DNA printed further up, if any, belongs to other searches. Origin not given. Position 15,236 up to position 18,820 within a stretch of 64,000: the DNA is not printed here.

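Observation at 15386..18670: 1094-aa protein made of two tandem [zinc ribbon – TM – WD40 propeller] modules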

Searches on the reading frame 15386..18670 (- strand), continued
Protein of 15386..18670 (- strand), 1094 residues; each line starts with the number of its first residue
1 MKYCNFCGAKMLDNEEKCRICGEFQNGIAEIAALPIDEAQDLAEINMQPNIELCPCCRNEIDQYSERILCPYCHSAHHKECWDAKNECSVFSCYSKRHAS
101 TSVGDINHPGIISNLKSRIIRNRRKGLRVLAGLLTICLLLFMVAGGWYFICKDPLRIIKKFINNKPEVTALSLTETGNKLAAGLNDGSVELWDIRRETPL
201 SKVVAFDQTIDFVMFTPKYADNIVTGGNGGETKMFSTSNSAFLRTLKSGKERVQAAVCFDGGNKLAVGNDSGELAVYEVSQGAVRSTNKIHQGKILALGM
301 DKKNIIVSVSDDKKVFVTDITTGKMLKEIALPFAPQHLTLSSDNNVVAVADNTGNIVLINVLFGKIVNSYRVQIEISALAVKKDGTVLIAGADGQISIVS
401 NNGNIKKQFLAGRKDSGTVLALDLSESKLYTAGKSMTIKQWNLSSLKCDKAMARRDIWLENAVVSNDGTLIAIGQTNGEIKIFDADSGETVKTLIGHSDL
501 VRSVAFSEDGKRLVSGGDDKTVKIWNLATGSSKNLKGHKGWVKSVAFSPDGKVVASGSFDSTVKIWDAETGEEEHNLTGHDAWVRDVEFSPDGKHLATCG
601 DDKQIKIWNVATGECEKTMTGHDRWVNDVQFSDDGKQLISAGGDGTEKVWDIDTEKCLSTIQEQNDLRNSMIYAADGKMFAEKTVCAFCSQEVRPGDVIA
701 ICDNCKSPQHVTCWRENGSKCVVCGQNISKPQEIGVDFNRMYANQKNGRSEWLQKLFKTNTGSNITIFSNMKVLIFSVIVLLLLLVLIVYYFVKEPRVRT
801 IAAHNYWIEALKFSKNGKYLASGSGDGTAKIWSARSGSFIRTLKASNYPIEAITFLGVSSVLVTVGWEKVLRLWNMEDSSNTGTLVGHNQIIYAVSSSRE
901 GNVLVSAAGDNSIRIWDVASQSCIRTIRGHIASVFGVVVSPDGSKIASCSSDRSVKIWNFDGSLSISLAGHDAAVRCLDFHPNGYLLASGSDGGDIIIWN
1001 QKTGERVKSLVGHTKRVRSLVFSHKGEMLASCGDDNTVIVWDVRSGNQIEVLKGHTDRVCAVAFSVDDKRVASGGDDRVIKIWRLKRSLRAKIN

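Call 29: predict_structure(alignment_id=A1)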
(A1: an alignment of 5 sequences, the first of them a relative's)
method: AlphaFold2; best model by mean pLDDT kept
length: 1094 residues; sequences in the alignment: 5
mean_pLDDT: 71.4   pTM: 0.40
mean pLDDT of the five models: 71.4, 71.1, 68.9, 66.2, 62.2
residues with pLDDT >= 90: 175; 70-90: 535; 50-70: 133; < 50: 251
segments of 3 or more residues with pLDDT < 50: 1-5, 8-53, 55-68, 87-164, 456-460, 660-684, 693-699, 730-777, 784-796, 1088-1094
pLDDT, mean of each block of 10 residues (from residue 1): 45 38 41 45 41 44 44 54 51 29 34 35 36 39 34 38 62 82 85 73 77 77 78 78 75 83 83 84 79 83 78 84 80 83 82 87 81 84 88 83 81 65 79 73 79 55 73 81 68 86 87 91 90 87 90 89 91 87 89 90 91 88 77 80 66 66 34 30 51 49 57 58 57 34 32 30 30 45 46 54 82 88 88 79 84 84 91 88 87 90 88 89 86 87 91 88 84 89 91 91 88 89 92 92 86 85 89 89 66 25
secondary structure, 60 per line:
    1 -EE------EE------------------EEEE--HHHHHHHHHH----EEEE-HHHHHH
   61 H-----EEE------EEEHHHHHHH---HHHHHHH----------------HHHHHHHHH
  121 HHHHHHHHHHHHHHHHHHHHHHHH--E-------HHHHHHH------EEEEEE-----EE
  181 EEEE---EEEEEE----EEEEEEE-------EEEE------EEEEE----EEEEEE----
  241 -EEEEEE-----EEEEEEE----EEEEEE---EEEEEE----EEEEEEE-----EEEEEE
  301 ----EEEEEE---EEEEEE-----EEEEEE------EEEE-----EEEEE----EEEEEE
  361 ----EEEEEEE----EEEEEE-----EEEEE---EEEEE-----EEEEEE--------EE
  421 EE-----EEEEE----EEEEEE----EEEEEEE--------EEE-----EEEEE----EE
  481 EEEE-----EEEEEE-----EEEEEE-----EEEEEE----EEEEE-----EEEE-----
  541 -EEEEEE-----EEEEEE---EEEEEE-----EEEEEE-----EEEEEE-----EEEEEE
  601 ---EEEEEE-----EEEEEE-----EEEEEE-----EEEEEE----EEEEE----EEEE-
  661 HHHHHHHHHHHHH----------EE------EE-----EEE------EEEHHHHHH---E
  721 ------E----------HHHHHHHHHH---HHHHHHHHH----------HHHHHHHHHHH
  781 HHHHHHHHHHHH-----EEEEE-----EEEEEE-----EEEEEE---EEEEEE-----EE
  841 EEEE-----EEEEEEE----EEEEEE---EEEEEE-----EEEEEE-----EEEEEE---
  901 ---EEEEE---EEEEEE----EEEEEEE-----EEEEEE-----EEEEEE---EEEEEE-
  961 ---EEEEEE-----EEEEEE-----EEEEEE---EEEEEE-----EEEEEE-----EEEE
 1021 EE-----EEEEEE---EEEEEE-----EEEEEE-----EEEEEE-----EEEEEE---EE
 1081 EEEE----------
elements in order (helices of 4 or more, strands of 3 or more residues): E30-33 H36-45 E50-53 H55-61 E67-69 E76-78 H79-85 H89-95 H112-144 H155-161 E168-173 E179-184 E188-193 E198-204 E212-215 E222-226 E231-236 E242-247 E253-259 E264-269 E273-278 E283-289 E295-300 E305-310 E314-319 E325-330 E337-340 E346-350 E355-360 E365-371 E376-381 E387-391 E395-399 E405-410 E419-422 E428-432 E437-442 E447-453 E462-464 E470-474 E479-484 E490-495 E501-506 E512-517 E522-526 E532-535 E542-547 E553-558 E562-567 E573-578 E584-589 E595-600 E604-609 E615-620 E626-631 E637-642 E647-651 E656-659 H661-673 E699-701 E708-710 H711-716 H738-747 H751-759 H770-792 E798-802 E808-813 E819-824 E828-833 E839-844 E850-856 E861-866 E870-875 E881-886 E892-897 E904-908 E912-917 E922-928 E934-939 E945-950 E954-959 E964-969 E975-980 E986-991 E995-1000 E1006-1011 E1017-1022 E1028-1033 E1037-1042 E1048-1053 E1059-1064 E1070-1075 E1079-1084
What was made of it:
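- On WD40 repeat beta-propellers (PF00400): AF2 gives 28 + 20 + 28 strands at pLDDT 75-92 (call 29).
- The full-length AF2 model has low confidence in the RING, linker and TM regions (pTM 0.40, call 29).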

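Call 36: list_cluster_members(proteins=[P0001, P0003, P0187, P0094])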
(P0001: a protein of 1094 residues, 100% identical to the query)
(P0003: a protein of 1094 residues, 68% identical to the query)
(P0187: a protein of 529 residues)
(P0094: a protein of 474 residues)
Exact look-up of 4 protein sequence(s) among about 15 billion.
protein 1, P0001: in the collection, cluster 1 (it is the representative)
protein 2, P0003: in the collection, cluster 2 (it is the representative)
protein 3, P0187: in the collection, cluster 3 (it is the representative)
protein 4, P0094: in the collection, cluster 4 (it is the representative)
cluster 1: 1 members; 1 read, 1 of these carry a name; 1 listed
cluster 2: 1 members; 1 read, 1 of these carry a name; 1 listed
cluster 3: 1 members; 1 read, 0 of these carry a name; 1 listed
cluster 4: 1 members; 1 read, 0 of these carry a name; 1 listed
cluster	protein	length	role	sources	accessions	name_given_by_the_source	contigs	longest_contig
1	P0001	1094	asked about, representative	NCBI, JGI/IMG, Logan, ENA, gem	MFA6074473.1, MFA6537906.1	MAG: RING finger protein [Negativicutes bacterium] | WD40 repeat protein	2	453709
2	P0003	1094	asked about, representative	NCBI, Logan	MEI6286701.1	MAG: RING finger protein [Bacillota bacterium]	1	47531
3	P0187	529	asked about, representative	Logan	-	-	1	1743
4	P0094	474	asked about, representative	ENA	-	-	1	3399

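Call 44: find_encoding_contigs(protein=P0004, flank=6000, max_places=1)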
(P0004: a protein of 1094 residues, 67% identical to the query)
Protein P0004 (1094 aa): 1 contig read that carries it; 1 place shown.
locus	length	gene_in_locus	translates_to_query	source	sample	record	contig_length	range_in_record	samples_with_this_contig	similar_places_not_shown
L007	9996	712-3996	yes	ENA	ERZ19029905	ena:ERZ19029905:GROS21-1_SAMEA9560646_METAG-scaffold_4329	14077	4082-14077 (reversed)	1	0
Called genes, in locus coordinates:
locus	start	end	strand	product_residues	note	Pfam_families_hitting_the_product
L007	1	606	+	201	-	?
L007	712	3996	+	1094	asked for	PF14446:Prok-RING_1, PF25171:Beta-prop_WDR36-Utp21_1st, PF24807:WD40_CDC20-Fz, PF23381:Beta-prop_IFT122_1st, PF23409:Beta-prop_EML, PF25173:Beta-prop_WDR3_1st, PF25174:Beta-prop_THOC3, PF25173:Beta-prop_WDR3_1st, +140 more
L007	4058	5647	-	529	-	-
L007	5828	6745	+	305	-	PF00781:DAGK_cat, PF19279:YegS_C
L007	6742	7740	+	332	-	PF04166:PdxA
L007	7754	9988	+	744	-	PF22422:MGH1-like_GH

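Call 45: search_protein_families(library=padloc, proteins=[window:15386-18670:-], max_evalue=0.001)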
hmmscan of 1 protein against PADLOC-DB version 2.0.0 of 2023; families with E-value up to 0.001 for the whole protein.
window:15386-18670:- (1094 aa): 1 family
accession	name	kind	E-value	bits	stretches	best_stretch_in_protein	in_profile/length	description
PDLC02919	HEAT-ARM_XIII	-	2.5e-56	189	6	463-571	133-240/1972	-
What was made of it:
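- On STAND/NLR-like or kinase-linked bacterial WD40 conflict and signalling proteins: The only PADLOC hit is a generic WD40 match to HEAT-ARM_XIII (call 45).
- Tried and rejected: PADLOC gave only a generic WD40 match (call 45).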
